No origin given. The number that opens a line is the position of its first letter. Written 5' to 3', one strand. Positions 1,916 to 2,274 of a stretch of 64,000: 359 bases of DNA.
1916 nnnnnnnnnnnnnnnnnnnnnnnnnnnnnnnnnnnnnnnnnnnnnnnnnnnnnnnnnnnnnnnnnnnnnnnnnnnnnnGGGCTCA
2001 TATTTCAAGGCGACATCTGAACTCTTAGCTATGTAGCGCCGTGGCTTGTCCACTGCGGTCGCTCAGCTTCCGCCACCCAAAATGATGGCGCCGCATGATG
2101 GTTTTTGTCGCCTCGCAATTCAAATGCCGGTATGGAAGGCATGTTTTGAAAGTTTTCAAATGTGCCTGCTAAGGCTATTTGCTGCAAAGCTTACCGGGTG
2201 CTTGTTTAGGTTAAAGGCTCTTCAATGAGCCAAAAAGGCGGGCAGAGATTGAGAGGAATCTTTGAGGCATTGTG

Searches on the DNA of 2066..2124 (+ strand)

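Call 69: build_rna_model(alignment_id=A6, structure=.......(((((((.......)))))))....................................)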
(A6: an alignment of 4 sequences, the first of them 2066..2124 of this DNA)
Model R1 built from alignment A6 (4 sequences, 64 columns); structure: as given.
model positions 57; base pairs 7; branch points 0; effective number of sequences 4; information 0.774 bits per position. Calibrated on 0.2 Mb of random sequence (short: E-values are rough).
structure used (alignment columns):
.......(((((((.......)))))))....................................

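Call 70: search_with_rna_model(model_id=R1, source=window, filters=off, max_evalue=10)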
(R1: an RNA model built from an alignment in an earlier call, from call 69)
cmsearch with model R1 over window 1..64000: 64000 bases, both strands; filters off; matches with E-value up to 10: 13.
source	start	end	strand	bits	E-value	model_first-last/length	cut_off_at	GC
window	40718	40774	-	65.1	1.1e-16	1-57/57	no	0.53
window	52785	52841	-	60.2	2.9e-15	1-57/57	no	0.56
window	20909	20967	+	57.6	1.6e-14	1-57/57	no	0.56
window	2065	2120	+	53.2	3.1e-13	1-57/57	no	0.54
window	40785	40837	+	19.8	0.002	1-57/57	no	0.53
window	53432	53487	+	16.8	0.015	1-57/57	no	0.43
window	2004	2063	-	15.3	0.042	1-57/57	no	0.55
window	32512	32563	+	9.6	1.9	1-57/57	no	0.48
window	41581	41625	+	9.4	2.2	1-57/57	no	0.42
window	45090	45104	-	8.5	4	10-24/57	no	0.47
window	51339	51367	+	7.3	9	7-37/57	no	0.45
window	549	589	+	7.3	9.1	1-57/57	no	0.46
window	8992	9026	-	7.3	9.1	1-57/57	no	0.46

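Call 71: search_with_rna_model(model_id=R1, source=window, filters=off, max_evalue=0.1, make_alignment=true, show_alignments=7)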
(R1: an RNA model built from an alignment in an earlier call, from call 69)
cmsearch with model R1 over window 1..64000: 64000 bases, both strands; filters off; matches with E-value up to 0.1: 7.
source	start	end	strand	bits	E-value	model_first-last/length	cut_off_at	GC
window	40718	40774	-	65.1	1.1e-16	1-57/57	no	0.53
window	52785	52841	-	60.2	2.9e-15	1-57/57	no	0.56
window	20909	20967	+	57.6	1.6e-14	1-57/57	no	0.56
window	2065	2120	+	53.2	3.1e-13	1-57/57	no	0.54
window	40785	40837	+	19.8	0.002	1-57/57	no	0.53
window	53432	53487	+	16.8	0.015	1-57/57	no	0.43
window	2004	2063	-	15.3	0.042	1-57/57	no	0.55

Alignment A7: 7 matches aligned to the model, 62 columns, each read 5' to 3' on its own strand. Consensus structure (alignment columns), stored with it:
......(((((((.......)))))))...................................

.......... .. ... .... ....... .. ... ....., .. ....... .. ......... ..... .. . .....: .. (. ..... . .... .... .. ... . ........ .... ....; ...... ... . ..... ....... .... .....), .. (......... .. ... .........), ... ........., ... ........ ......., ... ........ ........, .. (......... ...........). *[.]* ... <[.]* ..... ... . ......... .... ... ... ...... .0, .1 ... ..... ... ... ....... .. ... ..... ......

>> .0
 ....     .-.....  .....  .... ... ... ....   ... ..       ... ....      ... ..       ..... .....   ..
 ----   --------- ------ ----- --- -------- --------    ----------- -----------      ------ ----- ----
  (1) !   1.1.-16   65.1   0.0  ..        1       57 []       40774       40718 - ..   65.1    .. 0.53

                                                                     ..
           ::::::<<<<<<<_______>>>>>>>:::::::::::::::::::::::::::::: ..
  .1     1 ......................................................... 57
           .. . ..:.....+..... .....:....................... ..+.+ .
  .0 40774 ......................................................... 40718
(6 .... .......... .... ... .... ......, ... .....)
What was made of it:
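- On GTAG-tagged REP / REPIN: Tags read off the model alignment: GTAG in c, d, a-left and e; GCGG (fits GYRG) in a-right and c-left; TTAG in b, which does not fit (call 71).
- The tag next to the stem reads GTAG in 4 units, GCGG in 2 and TTAG in 1 (call 71).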

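Call 86: search_with_rna_model(model_id=R1, sources=[L050, L051, L053, L054, L056, L057, L058, L059, L061, L062, L010, L012, L044, L043], max_evalue=1)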
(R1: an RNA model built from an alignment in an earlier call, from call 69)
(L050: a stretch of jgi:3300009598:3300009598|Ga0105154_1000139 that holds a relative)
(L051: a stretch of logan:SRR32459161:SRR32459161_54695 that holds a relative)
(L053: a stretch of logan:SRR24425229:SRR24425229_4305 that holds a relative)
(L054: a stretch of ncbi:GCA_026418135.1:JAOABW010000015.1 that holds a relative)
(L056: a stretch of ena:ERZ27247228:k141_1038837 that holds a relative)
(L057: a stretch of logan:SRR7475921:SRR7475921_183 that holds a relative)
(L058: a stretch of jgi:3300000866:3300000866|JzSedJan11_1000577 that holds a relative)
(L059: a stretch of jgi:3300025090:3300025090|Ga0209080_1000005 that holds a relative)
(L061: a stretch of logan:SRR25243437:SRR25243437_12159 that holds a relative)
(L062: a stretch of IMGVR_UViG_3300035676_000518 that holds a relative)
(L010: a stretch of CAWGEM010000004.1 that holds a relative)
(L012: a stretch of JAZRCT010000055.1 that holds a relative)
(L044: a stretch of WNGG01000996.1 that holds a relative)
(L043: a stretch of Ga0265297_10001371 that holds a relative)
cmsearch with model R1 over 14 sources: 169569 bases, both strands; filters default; matches with E-value up to 1: 10.
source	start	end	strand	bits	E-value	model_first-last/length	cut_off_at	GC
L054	16397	16453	+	60.2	7.7e-15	1-57/57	no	0.56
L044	2583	2630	+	25.9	8.8e-05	1-57/57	no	0.4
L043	795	838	+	17.4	0.027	1-57/57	no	0.45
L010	6005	6040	+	17.3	0.028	1-57/57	no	0.47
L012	6574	6615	+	16.9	0.037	7-45/57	no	0.48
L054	15751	15806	-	16.8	0.04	1-57/57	no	0.43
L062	2279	2316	-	16.8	0.041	1-57/57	no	0.39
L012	5937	5971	-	14.3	0.22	1-57/57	no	0.46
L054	3916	3957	-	12.4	0.78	1-57/57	no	0.4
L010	1939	1962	+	12.2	0.92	7-35/57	no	0.79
